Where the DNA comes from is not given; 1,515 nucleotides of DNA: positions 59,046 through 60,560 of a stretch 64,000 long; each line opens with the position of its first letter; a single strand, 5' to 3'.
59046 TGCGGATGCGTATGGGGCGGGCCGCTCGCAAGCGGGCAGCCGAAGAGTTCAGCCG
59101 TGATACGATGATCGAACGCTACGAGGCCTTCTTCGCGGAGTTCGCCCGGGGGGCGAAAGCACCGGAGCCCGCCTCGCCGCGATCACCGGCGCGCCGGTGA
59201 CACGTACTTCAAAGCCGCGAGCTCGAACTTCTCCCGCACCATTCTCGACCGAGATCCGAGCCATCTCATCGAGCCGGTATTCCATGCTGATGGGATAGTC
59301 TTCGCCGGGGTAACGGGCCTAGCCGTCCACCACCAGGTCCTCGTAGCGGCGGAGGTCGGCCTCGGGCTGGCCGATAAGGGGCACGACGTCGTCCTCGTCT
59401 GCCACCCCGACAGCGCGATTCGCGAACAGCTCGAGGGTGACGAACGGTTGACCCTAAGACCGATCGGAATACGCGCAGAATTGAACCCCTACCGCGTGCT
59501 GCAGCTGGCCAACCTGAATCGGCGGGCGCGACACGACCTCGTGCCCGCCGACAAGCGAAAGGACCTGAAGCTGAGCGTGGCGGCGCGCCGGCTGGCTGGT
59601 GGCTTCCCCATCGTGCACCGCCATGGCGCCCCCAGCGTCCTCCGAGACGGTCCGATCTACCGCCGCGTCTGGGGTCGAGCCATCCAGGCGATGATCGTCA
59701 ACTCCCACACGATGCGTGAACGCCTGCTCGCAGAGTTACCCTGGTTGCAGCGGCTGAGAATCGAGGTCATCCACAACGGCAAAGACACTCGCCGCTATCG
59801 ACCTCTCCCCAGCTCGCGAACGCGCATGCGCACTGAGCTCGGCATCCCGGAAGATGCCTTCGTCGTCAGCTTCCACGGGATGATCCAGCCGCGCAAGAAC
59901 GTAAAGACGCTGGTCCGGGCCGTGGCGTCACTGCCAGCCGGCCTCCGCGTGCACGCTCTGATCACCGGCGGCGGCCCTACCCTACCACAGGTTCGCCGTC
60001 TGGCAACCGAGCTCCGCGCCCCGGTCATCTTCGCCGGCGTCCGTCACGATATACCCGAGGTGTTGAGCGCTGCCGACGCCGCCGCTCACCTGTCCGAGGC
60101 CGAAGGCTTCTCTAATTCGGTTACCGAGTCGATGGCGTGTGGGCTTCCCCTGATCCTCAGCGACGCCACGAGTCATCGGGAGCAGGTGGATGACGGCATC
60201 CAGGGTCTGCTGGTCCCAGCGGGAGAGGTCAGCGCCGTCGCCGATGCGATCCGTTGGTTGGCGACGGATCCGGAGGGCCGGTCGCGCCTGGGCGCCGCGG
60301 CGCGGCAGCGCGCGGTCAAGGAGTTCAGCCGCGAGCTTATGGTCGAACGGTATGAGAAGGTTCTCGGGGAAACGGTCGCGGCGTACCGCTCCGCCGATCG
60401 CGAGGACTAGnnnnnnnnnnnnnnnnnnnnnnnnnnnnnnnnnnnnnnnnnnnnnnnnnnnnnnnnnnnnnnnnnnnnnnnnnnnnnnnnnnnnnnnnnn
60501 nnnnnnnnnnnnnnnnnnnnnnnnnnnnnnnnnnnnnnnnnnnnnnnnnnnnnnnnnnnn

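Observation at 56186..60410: GT4 paralog duplication leaving a start-less copy abutting a duplicated GT9 3' fragment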

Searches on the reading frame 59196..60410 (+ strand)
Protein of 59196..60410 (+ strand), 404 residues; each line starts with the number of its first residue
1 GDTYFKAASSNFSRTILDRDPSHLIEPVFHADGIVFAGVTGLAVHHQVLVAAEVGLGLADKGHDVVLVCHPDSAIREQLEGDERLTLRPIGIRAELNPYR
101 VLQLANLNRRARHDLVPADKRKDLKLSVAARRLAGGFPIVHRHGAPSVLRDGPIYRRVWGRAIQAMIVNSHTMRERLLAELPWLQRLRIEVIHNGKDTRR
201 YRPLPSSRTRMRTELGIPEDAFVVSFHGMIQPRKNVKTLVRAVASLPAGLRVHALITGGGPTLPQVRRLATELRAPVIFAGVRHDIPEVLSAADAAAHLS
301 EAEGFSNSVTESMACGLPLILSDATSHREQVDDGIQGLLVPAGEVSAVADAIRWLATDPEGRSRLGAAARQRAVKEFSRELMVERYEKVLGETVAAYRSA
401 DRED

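Call 9: search_protein_families(library=pfam, proteins=[window:59196-60410:+], max_evalue=0.01)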
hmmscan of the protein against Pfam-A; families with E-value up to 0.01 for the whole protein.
window:59196-60410:+ (404 aa): 6 families
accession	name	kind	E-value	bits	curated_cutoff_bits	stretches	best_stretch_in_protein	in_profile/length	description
PF00534.26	Glycos_transf_1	-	2.8e-31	108.8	26.4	1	208-372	2-172/172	Glycosyl transferases group 1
PF13692.12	Glyco_trans_1_4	-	3.7e-27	95.8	27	1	223-358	3-142/142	Glycosyl transferases group 1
PF13439.12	Glyco_transf_4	-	3.8e-11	43.8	28.5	1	50-200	7-170/170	Glycosyltransferase Family 4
PF13524.12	Glyco_trans_1_2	-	4.7e-08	33.5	25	1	284-378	38-134/144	Glycosyl transferase-like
PF13579.12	Glyco_trans_4_4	-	3.2e-07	31.3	29.7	1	51-195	7-158/158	Glycosyl transferase 4-like domain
PF20706.3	GT4-conflict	-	0.00075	19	26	1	279-373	268-372/385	Family 4 Glycosyltransferase in conflict systems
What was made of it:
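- Checked: The 59448..60410 ORF (TTG start, 320 aa) is a GT4 (PF00534 E 2.8e-31; PF13439 matched from profile position 7 only; call 9).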

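Call 15: find_related_loci(query=window:59352-60407:+, collection=genome_contigs, flank=10000)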
Query window:59352-60407:+ (352 aa) in genome_contigs; peptide patterns used: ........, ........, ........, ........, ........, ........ (x = any residue, [..] = any of these).
208 stretches matched a pattern; 15 encode a relative of the query (tblastn E <= 1e-3); 15 distinct loci.
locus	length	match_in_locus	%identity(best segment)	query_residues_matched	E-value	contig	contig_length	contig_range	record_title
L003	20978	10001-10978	42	1-338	3e-53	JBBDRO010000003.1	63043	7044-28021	MAG: Gemmatimonadota bacterium isolate LejiaC_71_52 Lejia_C_1085_length_63043_cov_33, whole genome shotgun sequence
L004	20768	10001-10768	37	86-338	7e-36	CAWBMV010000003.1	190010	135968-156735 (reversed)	MAG: uncultured Candidatus Rokubacteria bacterium isolate MFD02242.bin.2.34 genome assembly, contig: contig_18257, whole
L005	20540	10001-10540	40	160-338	2e-24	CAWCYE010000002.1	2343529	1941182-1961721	MAG: uncultured Solirubrobacterales bacterium isolate MFD09267.bin.1.194 genome assembly, contig: contig_27083, whole ge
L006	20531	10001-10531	35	163-338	6e-20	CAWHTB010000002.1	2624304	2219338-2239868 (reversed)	MAG: uncultured Actinomycetes bacterium isolate MFD09212.bin.1.13 genome assembly, contig: contig_7619, whole genome sho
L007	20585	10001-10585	33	137-340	1e-19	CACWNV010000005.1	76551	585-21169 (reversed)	MAG: uncultured Prevotellaceae bacterium isolate RUG10753 genome assembly, contig: RUG10753_asm_5, whole genome shotgun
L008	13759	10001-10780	28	84-328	4e-16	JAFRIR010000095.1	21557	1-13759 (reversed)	MAG: Flexilinea sp. isolate RGIG2505 Goat_Jejunum-3__c249598, whole genome shotgun sequence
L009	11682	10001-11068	24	4-335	1e-15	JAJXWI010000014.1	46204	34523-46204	MAG: bacterium isolate BP5.bin76 NODE_1164_length_46204_cov_2.297111, whole genome shotgun sequence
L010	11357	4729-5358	35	136-339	2e-15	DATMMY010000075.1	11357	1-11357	MAG TPA_asm: Candidatus Solibacter sp. isolate SMAG_U12836 k141_338396, whole genome shotgun sequence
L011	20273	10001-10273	37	247-343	1e-11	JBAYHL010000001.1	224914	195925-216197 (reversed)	MAG: Patescibacteria group bacterium isolate SO_2016_GW1_149 scaffold00097_OW334_2016, whole genome shotgun sequence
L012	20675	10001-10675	27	106-321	2e-10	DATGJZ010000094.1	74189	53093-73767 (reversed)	MAG TPA_asm: Candidatus Angelobacter sp. isolate SMAG_U9846 k141_264332, whole genome shotgun sequence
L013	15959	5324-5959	28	136-343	2e-14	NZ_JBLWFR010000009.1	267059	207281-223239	Noviherbaspirillum sp. ST9 ST-9_scaffold9, whole genome shotgun sequence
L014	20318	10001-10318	26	237-342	5e-7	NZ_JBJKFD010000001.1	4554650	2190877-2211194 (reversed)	Desulfovibrio sp. 7SRBS1 contig_0001, whole genome shotgun sequence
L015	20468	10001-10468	31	182-335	7e-7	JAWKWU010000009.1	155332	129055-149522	MAG: Paracoccaceae bacterium isolate ABC1.145 ABC1.145.fa-9, whole genome shotgun sequence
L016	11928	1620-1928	26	236-338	1e-6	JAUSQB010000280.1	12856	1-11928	MAG: Rugosibacter sp. isolate E23_concoct.bin.51 E23_k141_202653, whole genome shotgun sequence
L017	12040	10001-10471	26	172-323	5e-6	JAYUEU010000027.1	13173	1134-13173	MAG: Synechococcales cyanobacterium isolate GFS_7545 GFS_7545_26, whole genome shotgun sequence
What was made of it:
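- Tried and rejected: GTDB representative genomes, scanned with C' (call 15): only relatives at 42% or less, so the source lineage is not represented there.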

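Call 16: find_homologous_proteins(query=window:59352-60407:+, max_evalue=1e-30)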
Query window:59352-60407:+ (352 aa): 98 proteins with E <= 1e-30 among 8000 candidates.
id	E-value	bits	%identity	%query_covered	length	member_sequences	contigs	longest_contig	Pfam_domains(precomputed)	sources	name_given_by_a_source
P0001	5.6e-202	688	99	91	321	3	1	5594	PF00534.27,PF13524.13,PF13439.13,PF13692.13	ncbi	-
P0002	3.0e-194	663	86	100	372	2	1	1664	PF00534.27,PF13579.13,PF13524.13,PF13439.13,PF13692.13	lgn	-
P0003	3.2e-193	659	85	99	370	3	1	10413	PF00534.27,PF13579.13,PF13524.13,PF13439.13,PF13692.13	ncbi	-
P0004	1.5e-183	628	82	99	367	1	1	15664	PF00534.27,PF13579.13,PF13524.13,PF13439.13,PF13692.13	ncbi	-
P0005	1.3e-161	556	73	99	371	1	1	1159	PF00534.27,PF13477.13,PF13579.13,PF13524.13,PF13439.13,PF20706.4,PF13692.13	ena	-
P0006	2.2e-156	538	69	99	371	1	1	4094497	PF00534.27,PF13524.13,PF13439.13,PF20706.4,PF13692.13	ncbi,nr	ncbi:MAG: glycosyltransferase family 4 protein [Gemmatimonadota bacterium]|nr:MAG: glycosyltransfera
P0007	1.2e-154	533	71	98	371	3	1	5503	PF00534.27,PF13579.13,PF13524.13,PF13439.13,PF20706.4,PF13692.13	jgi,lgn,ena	-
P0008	2.8e-154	531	69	100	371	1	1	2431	PF00534.27,PF13524.13,PF13439.13,PF20706.4,PF13692.13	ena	-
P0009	7.7e-153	527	69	99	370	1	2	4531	PF00534.27,PF13579.13,PF13524.13,PF13439.13,PF13692.13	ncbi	-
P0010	6.1e-151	520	69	99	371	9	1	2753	PF00534.27,PF13579.13,PF13524.13,PF13439.13,PF20706.4,PF13692.13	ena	-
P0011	1.6e-149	516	70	99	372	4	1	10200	PF00534.27,PF13524.13,PF13439.13,PF13692.13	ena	-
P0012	2.9e-149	515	68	100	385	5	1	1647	PF00534.27,PF13524.13,PF13439.13,PF20706.4,PF13692.13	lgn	-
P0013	3.8e-145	501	67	99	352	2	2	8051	PF00534.27,PF13579.13,PF13524.13,PF13439.13,PF20706.4,PF13692.13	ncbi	-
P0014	3.3e-144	498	67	99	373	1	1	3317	PF00534.27,PF13579.13,PF13524.13,PF13439.13,PF20706.4,PF13692.13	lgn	-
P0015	1.8e-143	496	67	99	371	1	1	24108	PF00534.27,PF13579.13,PF13524.13,PF13439.13,PF20706.4,PF13692.13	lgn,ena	-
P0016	4.3e-143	495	67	98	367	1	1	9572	PF00534.27,PF13579.13,PF13524.13,PF13439.13,PF20706.4,PF13692.13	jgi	jgi:glycosyltransferase involved in cell wall biosynthesis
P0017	1.8e-142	493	64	100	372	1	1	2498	PF00534.27,PF13579.13,PF13524.13,PF13439.13,PF20706.4,PF13692.13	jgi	jgi:glycosyltransferase involved in cell wall biosynthesis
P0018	4.6e-142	491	66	99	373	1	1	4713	PF00534.27,PF13579.13,PF13524.13,PF13439.13,PF20706.4,PF13692.13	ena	-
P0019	7.1e-142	491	65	98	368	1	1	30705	PF00534.27,PF13579.13,PF13524.13,PF13439.13,PF20706.4,PF13692.13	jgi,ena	jgi:glycosyltransferase involved in cell wall biosynthesis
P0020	6.1e-139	481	64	99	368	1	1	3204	PF00534.27,PF13579.13,PF13524.13,PF13439.13,PF20706.4,PF13692.13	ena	-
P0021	1.6e-137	476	63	99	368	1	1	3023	PF00534.27,PF13579.13,PF13524.13,PF13439.13,PF20706.4,PF13692.13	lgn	-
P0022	2.5e-137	476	65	98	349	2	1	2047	PF00534.27,PF13524.13,PF13439.13,PF20706.4,PF13692.13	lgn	-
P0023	2.3e-136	473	63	100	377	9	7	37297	PF00534.27,PF13477.13,PF13579.13,PF13524.13,PF13439.13,PF20706.4,PF13692.13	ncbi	-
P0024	1.1e-133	464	66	96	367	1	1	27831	PF00534.27,PF13579.13,PF13524.13,PF13439.13,PF20706.4,PF13692.13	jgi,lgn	-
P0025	2.9e-133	462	62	100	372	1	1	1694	PF00534.27,PF13579.13,PF13524.13,PF13439.13,PF13692.13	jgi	jgi:glycosyltransferase involved in cell wall biosynthesis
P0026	6.4e-133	461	62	99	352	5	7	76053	PF00534.27,PF13579.13,PF13524.13,PF13439.13,PF13692.13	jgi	jgi:glycosyltransferase involved in cell wall biosynthesis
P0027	1.6e-130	453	59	100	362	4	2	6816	PF00534.27,PF13477.13,PF13579.13,PF13524.13,PF13439.13,PF20706.4,PF13692.13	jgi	jgi:glycosyltransferase involved in cell wall biosynthesis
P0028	1.5e-126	440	61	99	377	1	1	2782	PF00534.27,PF13579.13,PF13524.13,PF13439.13,PF20706.4,PF13692.13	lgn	-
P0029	2.5e-125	436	61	99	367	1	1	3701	PF00534.27,PF13579.13,PF13524.13,PF13439.13,PF13692.13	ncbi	-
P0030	3.5e-124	432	58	99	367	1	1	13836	PF00534.27,PF13477.13,PF13524.13,PF13439.13,PF13692.13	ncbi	-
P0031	1.4e-123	430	58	99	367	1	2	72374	PF00534.27,PF13524.13,PF13439.13,PF13692.13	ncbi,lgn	-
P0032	1.6e-122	427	59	98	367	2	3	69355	PF00534.27,PF13524.13,PF13439.13,PF20706.4,PF13692.13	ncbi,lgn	-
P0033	3.5e-119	416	58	97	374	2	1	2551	PF00534.27,PF13477.13,PF13579.13,PF13524.13,PF13439.13,PF20706.4,PF13692.13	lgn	-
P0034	1.1e-115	405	56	97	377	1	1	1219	PF00534.27,PF13477.13,PF13579.13,PF13524.13,PF13439.13,PF13692.13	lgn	-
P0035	1.3e-115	404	58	98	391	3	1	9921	PF00534.27,PF13524.13,PF13439.13,PF20706.4,PF13692.13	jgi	jgi:glycosyltransferase involved in cell wall biosynthesis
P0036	1.4e-114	401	56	99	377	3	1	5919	PF00534.27,PF13579.13,PF13524.13,PF13439.13,PF13692.13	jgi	jgi:glycosyltransferase involved in cell wall biosynthesis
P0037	1.1e-113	398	55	99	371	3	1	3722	PF00534.27,PF13524.13,PF13439.13,PF20706.4,PF13692.13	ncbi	-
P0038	1.6e-113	397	57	98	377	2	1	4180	PF00534.27,PF13477.13,PF13579.13,PF13524.13,PF13439.13,PF20706.4,PF13692.13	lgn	-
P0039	2.6e-113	397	57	96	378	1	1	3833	PF00534.27,PF13477.13,PF13579.13,PF13524.13,PF13439.13,PF20706.4,PF13692.13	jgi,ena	jgi:glycosyltransferase involved in cell wall biosynthesis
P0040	6.3e-112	392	55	98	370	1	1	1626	PF00534.27,PF13579.13,PF13524.13,PF13439.13,PF13692.13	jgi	jgi:glycosyltransferase involved in cell wall biosynthesis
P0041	2.1e-109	384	55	99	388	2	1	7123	PF00534.27,PF13524.13,PF13439.13,PF13692.13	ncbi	-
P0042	1.0e-108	382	53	99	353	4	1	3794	PF00534.27,PF13524.13,PF13439.13,PF13692.13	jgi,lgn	jgi:glycosyltransferase involved in cell wall biosynthesis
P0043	2.2e-107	377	54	98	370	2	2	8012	PF00534.27,PF13524.13,PF13439.13,PF13692.13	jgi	-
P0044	4.1e-107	376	54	100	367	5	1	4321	PF00534.27,PF13579.13,PF13524.13,PF13439.13,PF20706.4,PF13692.13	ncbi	-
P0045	1.6e-106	374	55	97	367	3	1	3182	PF00534.27,PF13579.13,PF13524.13,PF13439.13,PF13692.13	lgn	-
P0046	1.5e-105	371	53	98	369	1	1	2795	PF00534.27,PF13524.13,PF13439.13,PF13692.13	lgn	-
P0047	2.3e-105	371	53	99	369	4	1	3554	PF00534.27,PF13477.13,PF13579.13,PF13524.13,PF13439.13,PF20706.4,PF13692.13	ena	-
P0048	3.5e-105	370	53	96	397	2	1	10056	PF00534.27,PF13579.13,PF13524.13,PF13439.13,PF20706.4,PF13692.13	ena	-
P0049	7.3e-104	366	55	96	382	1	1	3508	PF00534.27,PF13579.13,PF13524.13,PF13439.13,PF20706.4,PF13692.13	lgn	-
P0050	2.7e-103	364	53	97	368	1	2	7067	PF00534.27,PF13477.13,PF13579.13,PF13524.13,PF13439.13,PF20706.4,PF13692.13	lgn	-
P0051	5.1e-103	363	59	80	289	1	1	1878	PF00534.27,PF13524.13,PF20706.4,PF13692.13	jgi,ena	-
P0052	1.8e-102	361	52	99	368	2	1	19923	PF00534.27,PF13477.13,PF13579.13,PF13524.13,PF13439.13,PF20706.4,PF13692.13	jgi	jgi:glycosyltransferase involved in cell wall biosynthesis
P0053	1.5e-101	358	53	98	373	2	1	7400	PF00534.27,PF13579.13,PF13524.13,PF13439.13,PF20706.4,PF13692.13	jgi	jgi:glycosyltransferase involved in cell wall biosynthesis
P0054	1.3e-100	355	52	100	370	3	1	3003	PF00534.27,PF13579.13,PF13524.13,PF13439.13,PF20706.4,PF13692.13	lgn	-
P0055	2.1e-100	354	51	99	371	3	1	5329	PF00534.27,PF13579.13,PF13524.13,PF13439.13,PF20706.4,PF13692.13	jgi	jgi:glycosyltransferase involved in cell wall biosynthesis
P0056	5.9e-100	353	52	98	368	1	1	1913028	PF00534.27,PF13477.13,PF13579.13,PF13524.13,PF13439.13,PF20706.4,PF13692.13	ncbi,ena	-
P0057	7.4e-99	349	52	94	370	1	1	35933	PF00534.27,PF13477.13,PF13579.13,PF13524.13,PF13439.13,PF20706.4,PF13692.13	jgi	jgi:glycosyltransferase involved in cell wall biosynthesis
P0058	8.5e-99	349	51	97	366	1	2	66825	PF00534.27,PF13579.13,PF13524.13,PF13439.13,PF20706.4,PF13692.13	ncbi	ncbi:MAG: glycosyltransferase family 4 protein [Longimicrobiales bacterium]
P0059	1.7e-97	345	72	64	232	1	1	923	PF00534.27,PF13524.13,PF13692.13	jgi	jgi:glycosyltransferase involved in cell wall biosynthesis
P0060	5.2e-97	343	72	64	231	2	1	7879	PF00534.27,PF13524.13,PF20706.4,PF13692.13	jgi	jgi:glycosyltransferase involved in cell wall biosynthesis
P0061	2.8e-96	341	53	96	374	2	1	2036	PF00534.27,PF13579.13,PF13524.13,PF13439.13,PF20706.4,PF13692.13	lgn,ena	-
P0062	4.8e-96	340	53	96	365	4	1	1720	PF00534.27,PF13579.13,PF13524.13,PF13439.13,PF20706.4,PF13692.13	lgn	-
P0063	7.7e-96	339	51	97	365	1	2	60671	PF00534.27,PF13579.13,PF13524.13,PF13439.13,PF13692.13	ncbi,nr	ncbi:MAG: glycosyltransferase family 4 protein [Gemmatimonadetes bacterium]|nr:glycosyltransferase f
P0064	1.0e-95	339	51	96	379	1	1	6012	PF00534.27,PF13579.13,PF13524.13,PF13439.13,PF20706.4,PF13692.13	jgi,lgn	-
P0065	2.1e-95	338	51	97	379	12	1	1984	PF00534.27,PF13579.13,PF13524.13,PF13439.13,PF20706.4,PF13692.13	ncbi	-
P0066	4.0e-95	337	51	95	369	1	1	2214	PF00534.27,PF13524.13,PF13439.13,PF20706.4,PF13692.13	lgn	-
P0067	5.4e-94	333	51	98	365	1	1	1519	PF00534.27,PF13579.13,PF13439.13,PF20706.4,PF13692.13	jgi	jgi:glycosyltransferase involved in cell wall biosynthesis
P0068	5.9e-94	333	50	95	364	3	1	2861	PF00534.27,PF13579.13,PF13524.13,PF13439.13,PF20706.4,PF13692.13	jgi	jgi:glycosyltransferase involved in cell wall biosynthesis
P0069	1.4e-93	332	50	96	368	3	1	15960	PF00534.27,PF13579.13,PF13524.13,PF13439.13,PF20706.4,PF13692.13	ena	-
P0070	4.1e-93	330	51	95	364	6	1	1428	PF00534.27,PF13477.13,PF13579.13,PF13524.13,PF13439.13,PF20706.4,PF13692.13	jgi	jgi:glycosyltransferase involved in cell wall biosynthesis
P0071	1.2e-92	329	48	96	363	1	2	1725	PF00534.27,PF13579.13,PF13524.13,PF13439.13,PF20706.4,PF13692.13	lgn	-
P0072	1.4e-92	329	49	98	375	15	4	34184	PF00534.27,PF13524.13,PF13439.13,PF20706.4,PF13692.13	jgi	jgi:glycosyltransferase involved in cell wall biosynthesis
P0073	4.2e-92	327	50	95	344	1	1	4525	PF00534.27,PF13524.13,PF13439.13,PF20706.4,PF13692.13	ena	-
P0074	9.7e-92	326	48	97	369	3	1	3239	PF00534.27,PF13579.13,PF13524.13,PF13439.13,PF20706.4,PF13692.13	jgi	jgi:glycosyltransferase involved in cell wall biosynthesis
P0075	2.8e-91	324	46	97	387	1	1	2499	PF00534.27,PF13524.13,PF13439.13,PF20706.4,PF13692.13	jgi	jgi:glycosyltransferase involved in cell wall biosynthesis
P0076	6.2e-91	323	49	97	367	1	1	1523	PF00534.27,PF13579.13,PF13524.13,PF13439.13,PF20706.4,PF13692.13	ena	-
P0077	2.8e-90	321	49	96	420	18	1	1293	PF00534.27,PF13477.13,PF13579.13,PF13524.13,PF13439.13,PF20706.4,PF13692.13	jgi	jgi:glycosyltransferase involved in cell wall biosynthesis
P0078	5.0e-90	320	51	95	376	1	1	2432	PF00534.27,PF13579.13,PF13524.13,PF13439.13,PF20706.4,PF13692.13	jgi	-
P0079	5.4e-90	320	49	96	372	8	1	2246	PF00534.27,PF13579.13,PF13524.13,PF13439.13,PF13692.13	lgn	-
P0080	2.7e-89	318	48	97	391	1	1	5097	PF00534.27,PF13477.13,PF13579.13,PF13524.13,PF13439.13,PF20706.4,PF13692.13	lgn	-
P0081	3.0e-89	318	50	95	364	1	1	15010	PF00534.27,PF13579.13,PF13524.13,PF13439.13,PF20706.4,PF13692.13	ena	-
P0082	3.8e-88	314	49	96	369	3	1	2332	PF00534.27,PF13477.13,PF13579.13,PF13524.13,PF13439.13,PF20706.4,PF13692.13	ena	-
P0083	7.8e-87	310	50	87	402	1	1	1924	PF00534.27,PF13477.13,PF13579.13,PF13524.13,PF13439.13,PF20706.4,PF13692.13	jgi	jgi:glycosyltransferase involved in cell wall biosynthesis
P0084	2.6e-86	308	48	95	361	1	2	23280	PF00534.27,PF13579.13,PF13524.13,PF13439.13,PF20706.4,PF13692.13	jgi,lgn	-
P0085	5.6e-85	304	48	96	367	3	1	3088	PF00534.27,PF13477.13,PF13579.13,PF13524.13,PF13439.13,PF20706.4,PF13692.13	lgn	-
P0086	9.0e-85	303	47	97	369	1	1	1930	PF00534.27,PF13477.13,PF13579.13,PF13524.13,PF13439.13,PF20706.4,PF13692.13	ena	-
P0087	3.5e-83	298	46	98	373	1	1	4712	PF00534.27,PF13477.13,PF13579.13,PF13524.13,PF13439.13,PF20706.4,PF13692.13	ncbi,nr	ncbi:MAG TPA: glycosyltransferase family 4 protein [Gemmatimonadota bacterium]|nr:glycosyltransferas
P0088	9.3e-83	296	47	97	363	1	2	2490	PF00534.27,PF13579.13,PF13524.13,PF13439.13,PF20706.4,PF13692.13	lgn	-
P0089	1.6e-82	296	46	97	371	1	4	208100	PF00534.27,PF13477.13,PF13579.13,PF13524.13,PF13439.13,PF20706.4,PF13692.13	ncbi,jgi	jgi:glycosyltransferase involved in cell wall biosynthesis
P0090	3.4e-80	288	45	96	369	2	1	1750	PF00534.27,PF13477.13,PF13579.13,PF13524.13,PF13439.13,PF20706.4,PF13692.13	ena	-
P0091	1.0e-76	276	46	97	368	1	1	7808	PF00534.27,PF13579.13,PF13524.13,PF13439.13,PF20706.4,PF13692.13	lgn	-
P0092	1.9e-72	262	46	99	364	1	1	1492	PF00534.27,PF13579.13,PF13524.13,PF13439.13,PF20706.4,PF13692.13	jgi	jgi:glycosyltransferase involved in cell wall biosynthesis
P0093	2.2e-72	262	43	96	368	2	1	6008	PF00534.27,PF13579.13,PF13524.13,PF13439.13,PF13692.13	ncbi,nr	ncbi:MAG: glycosyltransferase [Gemmatimonadales bacterium]|nr:glycosyltransferase [Gemmatimonadales 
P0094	3.5e-72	262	46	96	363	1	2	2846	PF00534.27,PF13579.13,PF13524.13,PF13439.13,PF20706.4,PF13692.13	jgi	jgi:glycosyltransferase involved in cell wall biosynthesis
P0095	5.6e-64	235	53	69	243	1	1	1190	PF00534.27,PF13524.13,PF13439.13,PF20706.4,PF13692.13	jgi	jgi:glycosyltransferase involved in cell wall biosynthesis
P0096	9.1e-53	198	51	52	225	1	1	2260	PF13579.13,PF13439.13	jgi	jgi:glycosyltransferase involved in cell wall biosynthesis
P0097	1.1e-36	145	38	58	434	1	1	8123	PF00534.27,PF13579.13,PF13524.13,PF13439.13,PF20706.4,PF13692.13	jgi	jgi:sugar transferase (PEP-CTERM/EpsH1 system associated)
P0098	3.5e-31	127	31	96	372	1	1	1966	PF00534.27,PF13477.13,PF13579.13,PF13439.13,PF20706.4,PF13692.13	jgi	jgi:glycosyltransferase involved in cell wall biosynthesis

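Call 17: find_encoding_contigs(protein=P0003, flank=10000, max_places=4)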
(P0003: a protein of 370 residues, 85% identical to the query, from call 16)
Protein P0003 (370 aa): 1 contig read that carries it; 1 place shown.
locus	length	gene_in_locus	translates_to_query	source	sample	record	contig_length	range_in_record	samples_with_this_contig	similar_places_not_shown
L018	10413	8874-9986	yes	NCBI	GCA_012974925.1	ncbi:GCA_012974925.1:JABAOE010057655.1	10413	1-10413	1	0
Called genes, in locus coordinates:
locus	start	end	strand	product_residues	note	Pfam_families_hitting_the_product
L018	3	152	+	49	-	?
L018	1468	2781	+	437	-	-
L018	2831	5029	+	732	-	PF00528:BPD_transp_1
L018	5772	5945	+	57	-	-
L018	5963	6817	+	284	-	PF00535:Glycos_transf_2, PF10111:Glyco_tranf_2_2 (faint), PF13641:Glyco_tranf_2_3 (faint)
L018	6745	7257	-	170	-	-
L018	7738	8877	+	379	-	PF20706:GT4-conflict (weak), PF13439:Glyco_transf_4, PF13579:Glyco_trans_4_4, PF00534:Glycos_transf_1, PF13692:Glyco_trans_1_4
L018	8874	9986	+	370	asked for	PF13439:Glyco_transf_4, PF13579:Glyco_trans_4_4, PF00534:Glycos_transf_1, PF13692:Glyco_trans_1_4, PF13524:Glyco_trans_1_2 (weak)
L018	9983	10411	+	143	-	?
